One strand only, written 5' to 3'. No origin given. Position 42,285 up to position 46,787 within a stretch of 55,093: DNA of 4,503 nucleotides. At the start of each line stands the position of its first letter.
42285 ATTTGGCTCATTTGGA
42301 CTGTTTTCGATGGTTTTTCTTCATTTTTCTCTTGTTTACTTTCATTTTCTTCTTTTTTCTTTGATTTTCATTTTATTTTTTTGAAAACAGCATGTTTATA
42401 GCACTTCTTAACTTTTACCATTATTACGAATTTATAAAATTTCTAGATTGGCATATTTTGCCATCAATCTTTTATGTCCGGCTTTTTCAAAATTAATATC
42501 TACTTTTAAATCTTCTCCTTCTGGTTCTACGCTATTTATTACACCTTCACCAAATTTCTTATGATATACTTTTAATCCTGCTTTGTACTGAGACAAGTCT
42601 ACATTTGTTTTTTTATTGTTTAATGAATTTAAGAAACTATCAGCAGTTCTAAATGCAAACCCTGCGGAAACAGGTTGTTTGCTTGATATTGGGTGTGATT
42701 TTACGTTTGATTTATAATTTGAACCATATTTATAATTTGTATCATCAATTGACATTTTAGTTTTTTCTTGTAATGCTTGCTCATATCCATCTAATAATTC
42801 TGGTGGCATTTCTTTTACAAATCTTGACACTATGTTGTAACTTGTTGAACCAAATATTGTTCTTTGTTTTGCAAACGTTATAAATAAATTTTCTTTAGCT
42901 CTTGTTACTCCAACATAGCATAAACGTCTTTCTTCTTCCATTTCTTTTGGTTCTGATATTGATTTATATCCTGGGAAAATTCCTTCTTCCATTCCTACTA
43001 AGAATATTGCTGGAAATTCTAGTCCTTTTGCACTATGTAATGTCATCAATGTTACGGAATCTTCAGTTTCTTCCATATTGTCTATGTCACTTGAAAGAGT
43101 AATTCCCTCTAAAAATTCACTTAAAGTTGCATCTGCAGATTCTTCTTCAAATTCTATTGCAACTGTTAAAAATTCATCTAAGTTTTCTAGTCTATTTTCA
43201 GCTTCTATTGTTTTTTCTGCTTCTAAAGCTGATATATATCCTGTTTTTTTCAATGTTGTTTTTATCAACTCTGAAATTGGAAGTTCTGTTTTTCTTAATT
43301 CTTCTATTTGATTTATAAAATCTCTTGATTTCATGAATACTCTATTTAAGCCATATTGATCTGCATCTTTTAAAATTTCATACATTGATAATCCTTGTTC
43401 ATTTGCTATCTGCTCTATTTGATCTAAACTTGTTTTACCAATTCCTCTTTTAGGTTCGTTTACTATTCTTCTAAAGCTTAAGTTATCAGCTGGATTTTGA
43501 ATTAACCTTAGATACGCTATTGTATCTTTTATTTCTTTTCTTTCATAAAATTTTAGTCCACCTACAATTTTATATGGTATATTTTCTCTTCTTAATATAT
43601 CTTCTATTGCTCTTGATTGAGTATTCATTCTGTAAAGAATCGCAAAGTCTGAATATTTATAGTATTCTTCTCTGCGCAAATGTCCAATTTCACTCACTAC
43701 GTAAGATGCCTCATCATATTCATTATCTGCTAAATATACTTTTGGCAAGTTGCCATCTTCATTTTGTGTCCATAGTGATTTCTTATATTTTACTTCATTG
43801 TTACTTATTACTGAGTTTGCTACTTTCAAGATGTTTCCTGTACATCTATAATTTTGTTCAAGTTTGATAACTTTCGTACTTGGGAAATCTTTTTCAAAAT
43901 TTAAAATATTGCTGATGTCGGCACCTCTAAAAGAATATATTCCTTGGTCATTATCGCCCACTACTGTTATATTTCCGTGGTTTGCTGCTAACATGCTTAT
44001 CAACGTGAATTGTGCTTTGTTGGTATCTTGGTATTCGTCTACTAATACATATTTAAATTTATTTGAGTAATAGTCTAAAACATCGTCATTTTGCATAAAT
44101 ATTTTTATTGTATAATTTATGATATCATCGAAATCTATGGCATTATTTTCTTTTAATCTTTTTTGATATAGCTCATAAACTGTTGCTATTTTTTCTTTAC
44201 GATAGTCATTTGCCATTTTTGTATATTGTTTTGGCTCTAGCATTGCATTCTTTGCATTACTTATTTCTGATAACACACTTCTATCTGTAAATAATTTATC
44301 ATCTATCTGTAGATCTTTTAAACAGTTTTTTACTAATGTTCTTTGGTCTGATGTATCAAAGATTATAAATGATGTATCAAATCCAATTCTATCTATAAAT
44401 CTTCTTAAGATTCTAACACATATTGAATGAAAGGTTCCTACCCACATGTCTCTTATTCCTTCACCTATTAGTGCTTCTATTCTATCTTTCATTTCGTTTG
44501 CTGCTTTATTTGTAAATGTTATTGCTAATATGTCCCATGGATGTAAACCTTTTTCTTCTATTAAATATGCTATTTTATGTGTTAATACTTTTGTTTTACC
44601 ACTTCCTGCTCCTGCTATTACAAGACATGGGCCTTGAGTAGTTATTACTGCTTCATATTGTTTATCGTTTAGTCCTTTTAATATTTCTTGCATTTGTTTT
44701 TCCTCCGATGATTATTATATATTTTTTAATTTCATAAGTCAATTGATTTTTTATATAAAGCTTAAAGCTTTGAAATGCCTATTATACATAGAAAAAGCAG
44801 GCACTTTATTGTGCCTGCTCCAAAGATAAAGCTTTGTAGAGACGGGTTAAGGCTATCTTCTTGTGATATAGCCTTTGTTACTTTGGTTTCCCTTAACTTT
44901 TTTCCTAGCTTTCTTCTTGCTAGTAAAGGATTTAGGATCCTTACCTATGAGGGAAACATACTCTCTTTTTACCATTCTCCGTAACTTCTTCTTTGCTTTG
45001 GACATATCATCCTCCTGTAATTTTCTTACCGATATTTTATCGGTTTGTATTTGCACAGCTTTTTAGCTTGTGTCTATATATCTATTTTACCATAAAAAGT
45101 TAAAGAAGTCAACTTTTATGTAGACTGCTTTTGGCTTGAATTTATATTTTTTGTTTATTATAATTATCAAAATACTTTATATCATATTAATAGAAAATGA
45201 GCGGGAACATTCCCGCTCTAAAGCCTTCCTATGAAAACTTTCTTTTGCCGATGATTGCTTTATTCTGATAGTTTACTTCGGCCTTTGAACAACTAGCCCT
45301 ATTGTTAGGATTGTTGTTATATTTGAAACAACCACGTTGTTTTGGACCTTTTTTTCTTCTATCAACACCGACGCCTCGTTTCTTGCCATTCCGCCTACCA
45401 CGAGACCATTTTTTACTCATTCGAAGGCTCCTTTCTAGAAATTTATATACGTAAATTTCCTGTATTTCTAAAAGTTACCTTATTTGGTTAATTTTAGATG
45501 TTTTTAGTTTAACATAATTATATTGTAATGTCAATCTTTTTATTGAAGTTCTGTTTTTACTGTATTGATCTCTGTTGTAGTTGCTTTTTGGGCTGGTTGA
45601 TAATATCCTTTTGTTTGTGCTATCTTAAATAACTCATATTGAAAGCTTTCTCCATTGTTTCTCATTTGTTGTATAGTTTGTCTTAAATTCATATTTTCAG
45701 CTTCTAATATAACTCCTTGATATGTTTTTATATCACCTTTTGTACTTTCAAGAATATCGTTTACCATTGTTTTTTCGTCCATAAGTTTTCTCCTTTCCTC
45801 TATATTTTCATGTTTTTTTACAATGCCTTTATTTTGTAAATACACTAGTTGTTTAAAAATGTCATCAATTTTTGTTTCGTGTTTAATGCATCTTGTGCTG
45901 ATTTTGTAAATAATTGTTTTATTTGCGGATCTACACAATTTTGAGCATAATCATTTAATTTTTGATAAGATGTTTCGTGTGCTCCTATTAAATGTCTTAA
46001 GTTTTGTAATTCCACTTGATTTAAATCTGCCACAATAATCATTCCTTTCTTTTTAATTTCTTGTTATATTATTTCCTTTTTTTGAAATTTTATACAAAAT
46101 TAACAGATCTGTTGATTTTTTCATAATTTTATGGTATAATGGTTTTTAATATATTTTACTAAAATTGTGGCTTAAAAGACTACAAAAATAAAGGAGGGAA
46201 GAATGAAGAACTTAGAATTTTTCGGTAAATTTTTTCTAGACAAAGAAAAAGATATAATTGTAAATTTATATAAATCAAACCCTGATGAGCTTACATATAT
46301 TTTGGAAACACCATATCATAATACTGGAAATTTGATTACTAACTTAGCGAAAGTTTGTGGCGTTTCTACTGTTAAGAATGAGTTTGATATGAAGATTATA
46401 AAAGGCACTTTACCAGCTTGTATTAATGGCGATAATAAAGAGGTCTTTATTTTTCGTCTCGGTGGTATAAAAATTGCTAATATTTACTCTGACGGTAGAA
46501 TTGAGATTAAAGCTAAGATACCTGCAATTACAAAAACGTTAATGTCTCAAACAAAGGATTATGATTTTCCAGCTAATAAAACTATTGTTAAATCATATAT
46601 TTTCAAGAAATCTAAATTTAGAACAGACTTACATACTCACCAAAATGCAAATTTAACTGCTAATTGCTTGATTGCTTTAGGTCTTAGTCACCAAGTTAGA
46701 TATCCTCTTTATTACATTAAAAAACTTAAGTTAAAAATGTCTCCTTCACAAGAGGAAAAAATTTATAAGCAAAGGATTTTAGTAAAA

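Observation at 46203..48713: Monocistronic 836-aa fusion of an adenosine/AMP-deaminase-family domain with a degenerate LOG/SLOG-like domain, a candidate nucleotide-modifying conflict or stress effector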

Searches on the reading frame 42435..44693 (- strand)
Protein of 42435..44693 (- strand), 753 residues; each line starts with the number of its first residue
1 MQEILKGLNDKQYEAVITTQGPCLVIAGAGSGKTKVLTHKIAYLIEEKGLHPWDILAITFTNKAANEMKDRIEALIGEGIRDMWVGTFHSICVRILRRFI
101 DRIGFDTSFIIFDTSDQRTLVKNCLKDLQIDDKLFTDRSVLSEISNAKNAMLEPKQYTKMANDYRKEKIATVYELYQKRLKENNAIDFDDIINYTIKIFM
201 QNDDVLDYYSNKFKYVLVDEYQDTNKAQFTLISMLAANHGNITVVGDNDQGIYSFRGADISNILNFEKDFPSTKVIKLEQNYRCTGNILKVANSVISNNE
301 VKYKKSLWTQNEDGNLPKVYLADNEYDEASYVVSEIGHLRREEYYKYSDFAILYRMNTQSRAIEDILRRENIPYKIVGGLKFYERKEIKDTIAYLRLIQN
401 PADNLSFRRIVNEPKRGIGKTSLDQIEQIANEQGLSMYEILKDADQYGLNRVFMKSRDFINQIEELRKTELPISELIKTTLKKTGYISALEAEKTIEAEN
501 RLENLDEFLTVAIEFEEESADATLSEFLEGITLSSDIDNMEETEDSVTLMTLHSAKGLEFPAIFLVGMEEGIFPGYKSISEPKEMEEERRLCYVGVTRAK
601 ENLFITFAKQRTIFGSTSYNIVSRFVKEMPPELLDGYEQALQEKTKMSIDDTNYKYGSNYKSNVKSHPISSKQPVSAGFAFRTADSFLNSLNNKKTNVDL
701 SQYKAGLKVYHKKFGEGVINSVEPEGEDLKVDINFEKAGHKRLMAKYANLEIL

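Call 42: search_protein_families(library=pfam, proteins=[window:42435-44693:-], max_evalue=0.001)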
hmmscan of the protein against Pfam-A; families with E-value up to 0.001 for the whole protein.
window:42435-44693:- (753 aa): 8 families
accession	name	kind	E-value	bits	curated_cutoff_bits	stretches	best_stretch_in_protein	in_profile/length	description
PF00580.27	UvrD-helicase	-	2.9e-99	332.6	23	1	8-271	1-271/271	UvrD/REP helicase N-terminal domain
PF13361.12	UvrD_C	-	1.1e-82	278.8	25.6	1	276-609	1-349/350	UvrD-like helicase C-terminal domain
PF13245.12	AAA_19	-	3.2e-23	82.8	25.1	1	12-256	1-134/134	AAA domain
PF21196.3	PcrA_UvrD_tudor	-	1.2e-11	44.7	23.9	1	706-748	2-44/48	PcrA/UvrD tudor domain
PF13538.12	UvrD_C_2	-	1.2e-09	38.3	27.4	1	547-605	2-51/52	UvrD-like helicase C-terminal domain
PF01443.25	Viral_helicase1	-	6.5e-08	33.1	21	0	211-306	58-149/228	Viral superfamily 1 RNA helicase core domain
PF13604.12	AAA_30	-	1.3e-07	32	27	1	8-73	2-67/191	AAA domain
PF13086.12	AAA_11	-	0.00044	20.6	27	0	8-250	2-249/257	AAA domain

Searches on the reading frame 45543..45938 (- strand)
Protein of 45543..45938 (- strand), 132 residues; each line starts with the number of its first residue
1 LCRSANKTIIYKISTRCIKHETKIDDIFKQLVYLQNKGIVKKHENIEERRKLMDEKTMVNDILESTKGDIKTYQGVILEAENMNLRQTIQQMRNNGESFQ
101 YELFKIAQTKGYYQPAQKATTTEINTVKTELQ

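Call 42: search_protein_families(library=pfam, proteins=[window:45543-45938:-], max_evalue=0.001)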
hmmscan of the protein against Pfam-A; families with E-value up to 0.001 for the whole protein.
window:45543-45938:- (132 aa): 1 family
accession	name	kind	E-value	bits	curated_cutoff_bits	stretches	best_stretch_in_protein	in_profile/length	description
PF07875.18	Coat_F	-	2.3e-19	69.8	25.7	1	54-115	1-62/63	Coat F domain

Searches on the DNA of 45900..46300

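Call 69: search_rna_families(source=window, start=45900, end=46300, threshold=evalue, max_evalue=1)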
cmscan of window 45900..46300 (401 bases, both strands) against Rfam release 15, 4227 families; matches with E-value up to 1: 0.
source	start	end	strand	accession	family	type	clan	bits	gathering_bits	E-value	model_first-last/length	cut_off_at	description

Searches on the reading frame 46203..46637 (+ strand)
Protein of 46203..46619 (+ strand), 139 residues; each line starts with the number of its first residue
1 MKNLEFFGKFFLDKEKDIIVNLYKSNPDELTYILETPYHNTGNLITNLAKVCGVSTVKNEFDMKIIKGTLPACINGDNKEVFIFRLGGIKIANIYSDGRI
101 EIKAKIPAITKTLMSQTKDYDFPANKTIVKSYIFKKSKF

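Call 10: search_protein_families(library=pfam, proteins=[window:46203-46619:+], max_evalue=10)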
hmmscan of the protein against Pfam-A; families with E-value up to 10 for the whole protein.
seq(139 aa): 1 family
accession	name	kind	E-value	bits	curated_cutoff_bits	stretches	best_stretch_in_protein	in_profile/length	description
PF15910.11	V-set_2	-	0.062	14.1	28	1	78-133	5-59/112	ICOS V-set domain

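Call 47: predict_structure(alignment_id=A3)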
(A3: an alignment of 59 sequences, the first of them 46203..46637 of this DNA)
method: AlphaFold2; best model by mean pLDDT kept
length: 145 residues; sequences in the alignment: 59
mean_pLDDT: 82.9   pTM: 0.74
mean pLDDT of the five models: 82.9, 80.9, 80.9, 78.8, 76.5
residues with pLDDT >= 90: 45; 70-90: 79; 50-70: 9; < 50: 12
segments of 3 or more residues with pLDDT < 50: 134-145
pLDDT, mean of each block of 10 residues (from residue 1): 79 89 89 83 86 88 90 87 90 90 88 85 82 52 47
secondary structure, 60 per line:
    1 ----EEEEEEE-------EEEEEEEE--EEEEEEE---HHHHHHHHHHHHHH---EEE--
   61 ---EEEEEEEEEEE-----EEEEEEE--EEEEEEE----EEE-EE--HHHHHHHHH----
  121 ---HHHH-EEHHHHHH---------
elements in order: E5-11 E19-26 E29-35 H39-52 E56-58 E64-74 E80-86 E89-95 E100-102 H108-116 H124-127 H131-136

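Call 50: fold_search(model_id=the predicted structure, library=pdb)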
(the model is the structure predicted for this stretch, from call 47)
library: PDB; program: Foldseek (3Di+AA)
matches with E <= 10: 598; with E <= 0.001: 0
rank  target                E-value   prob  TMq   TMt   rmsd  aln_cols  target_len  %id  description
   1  5uxd_B                8.0e-02  0.54  0.24  0.15   8.1        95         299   12  Crystal structure of macrolide 2'-phosphotransferase MphH from Brachybacterium faecium in complex with azithromycin (released 2017-08-23)
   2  4gf3_A                1.4e-01  0.80  0.28  0.33   5.4        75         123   13  Structure of a SycH-YopH Chaperone-Effector Complex (released 2013-03-27)
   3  6a28_A                1.5e-01  0.44  0.23  0.15  10.8        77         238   12  Crystal structure of PprA W183R mutant form 2 (released 2018-12-26)
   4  8bo9_B                1.6e-01  0.35  0.26  0.23   6.5       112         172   17  NanoLuc-D9R/H57A/K89R mutant complexed with azacoelenterazine bound in intra-barrel catalytic site (released 2023-09-27)
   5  9or6_B                1.8e-01  0.41  0.22  0.14  12.0        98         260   10  Crystal structure of PprA S-F-S tetramer from Deinococcus radiodurans (released 2025-06-04)
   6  9yup_B                1.9e-01  0.47  0.23  0.14  11.7       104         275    9  Crystal structure of PprA S-F-S tetramer from Deinococcus radiodurans (released 2025-10-29)
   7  7w19_B                2.1e-01  0.35  0.25  0.15   8.4        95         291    6  Crystal Structure of Acinetobacter baumannii MPH-E (released 2022-12-07)
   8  5uxc                  2.3e-01  0.21  0.25  0.16   7.5       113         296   11  Crystal structure of macrolide 2'-phosphotransferase MphH from Brachybacterium faecium in complex with GDP (released 2017-08-16)
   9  1ttw_A                2.5e-01  0.54  0.27  0.32   8.9        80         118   15  Crystal structure of the Yersinia Pestis type III secretion chaperone SycH in complex with a stable fragment of YscM2 (released 2004-08-31)
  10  1jk9_B                2.5e-01  0.06  0.17  0.12  18.8       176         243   15  Heterodimer between H48F-ySOD1 and yCCS (released 2001-09-05)
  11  5uxd_A                2.6e-01  0.30  0.24  0.14   8.5        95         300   12  Crystal structure of macrolide 2'-phosphotransferase MphH from Brachybacterium faecium in complex with azithromycin (released 2017-08-23)
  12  8bo9_A                2.8e-01  0.25  0.23  0.20  11.6        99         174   13  NanoLuc-D9R/H57A/K89R mutant complexed with azacoelenterazine bound in intra-barrel catalytic site (released 2023-09-27)
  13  4fhn_A                2.8e-01  0.12  0.19  0.11  10.2       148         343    6  Nup37-Nup120 full-length complex from Schizosaccharomyces pombe (released 2012-09-26)
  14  5uxb_B                3.1e-01  0.25  0.23  0.14   8.5        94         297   12  Crystal structure of macrolide 2'-phosphotransferase MphH from Brachybacterium faecium, apoenzyme (released 2017-07-26)
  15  6a28_B                3.3e-01  0.33  0.20  0.13   8.1        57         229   14  Crystal structure of PprA W183R mutant form 2 (released 2018-12-26)
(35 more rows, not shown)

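Call 51: search_protein_families(library=pfam, alignment_id=A3, max_evalue=0.01)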
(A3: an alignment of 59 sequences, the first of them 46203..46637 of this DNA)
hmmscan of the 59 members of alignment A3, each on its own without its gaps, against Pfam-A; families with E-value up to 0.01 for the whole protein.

A. member 1, window:46203-46637:+ (145 aa): 0 families

B. families by the number of members that match (of 59 scanned): 15 families
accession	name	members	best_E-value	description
PF00962.28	A_deaminase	58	4e-27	Adenosine deaminase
PF18171.6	LSDAT_prok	10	0.00067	SLOG in TRPM, prokaryote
PF18139.7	LSDAT_euk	10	0.00081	SLOG in TRPM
PF01979.26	Amidohydro_1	5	1.8e-05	Amidohydrolase family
PF14083.11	PGDYG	2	0.00012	PGDYG protein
PF01301.25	Glyco_hydro_35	2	0.0019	Glycosyl hydrolases family 35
PF14749.11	Acyl-CoA_ox_N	2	0.0024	Acyl-coenzyme A oxidase N-terminal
PF00293.34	NUDIX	1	2.4e-13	NUDIX domain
PF15891.11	Nuc_deoxyri_tr2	1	1.5e-05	Nucleoside 2-deoxyribosyltransferase like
PF00013.35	KH_1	1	0.00052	KH domain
PF03885.18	DUF327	1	0.00068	Protein of unknown function (DUF327)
PF04055.27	Radical_SAM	1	0.0032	Radical SAM superfamily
PF08621.15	RPAP1_N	1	0.0048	RPAP1-like, N-terminal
PF17200.10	sCache_2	1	0.0058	Single Cache domain 2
PF02171.23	Piwi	1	0.009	Piwi domain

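Call 79: fold_search(model_id=the predicted structure, library=viral)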
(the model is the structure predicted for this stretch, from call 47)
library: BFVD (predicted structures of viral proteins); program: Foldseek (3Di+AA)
matches with E <= 10: 711; with E <= 0.001: 0
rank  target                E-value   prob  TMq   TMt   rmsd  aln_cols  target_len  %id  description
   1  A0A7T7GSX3            4.2e-02  0.47  0.26  0.27  13.2       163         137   13  (no name in the UniProt tables at hand)
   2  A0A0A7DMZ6            7.0e-02  0.44  0.22  0.14  14.1       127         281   12  HNH endonuclease [Lactobacillus phage Ldl1]
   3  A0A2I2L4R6            1.5e-01  0.07  0.13  0.08  15.5       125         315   10  MORN-repeat protein [Orpheovirus IHUMI-LCC2]
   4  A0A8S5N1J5            1.6e-01  0.63  0.26  0.25   4.6        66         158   11  Uncharacterized protein [Siphoviridae sp. ctXQq5]
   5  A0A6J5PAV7            1.8e-01  0.16  0.19  0.06  18.2       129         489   12  PepSY domain-containing protein [uncultured Caudovirales phage]
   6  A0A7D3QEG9            2.2e-01  0.12  0.20  0.18  18.6       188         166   11  (no name in the UniProt tables at hand)
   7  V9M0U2                2.2e-01  0.10  0.17  0.08  20.1       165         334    8  Uncharacterized protein [Vibrio phage VP4B]
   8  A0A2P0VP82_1          2.2e-01  0.08  0.15  0.02  21.1       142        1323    8  Uncharacterized protein [Tetraselmis virus 1]
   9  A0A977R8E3            2.6e-01  0.47  0.28  0.33   5.8        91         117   14  (no name in the UniProt tables at hand)
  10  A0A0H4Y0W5            2.6e-01  0.16  0.21  0.27  10.6       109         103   16  Uncharacterized protein [Salmon gill poxvirus]
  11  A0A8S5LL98            2.6e-01  0.08  0.18  0.08  20.1       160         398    8  Prokaryotic membrane lipoprotein lipid attachment site [Siphoviridae sp. ctvod4]
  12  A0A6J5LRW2            2.9e-01  0.18  0.26  0.22  14.3       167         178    9  NUMOD4 [uncultured Caudovirales phage]
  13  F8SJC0                3.0e-01  0.47  0.24  0.27   4.0        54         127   11  Uncharacterized protein 284 [Pseudomonas phage PhiPA3]
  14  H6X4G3                3.0e-01  0.38  0.24  0.19   5.0        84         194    8  Uncharacterized protein [Klebsiella phage vB_KleM_RaK2]
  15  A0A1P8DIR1            3.0e-01  0.09  0.21  0.16  17.4       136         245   12  (no name in the UniProt tables at hand)
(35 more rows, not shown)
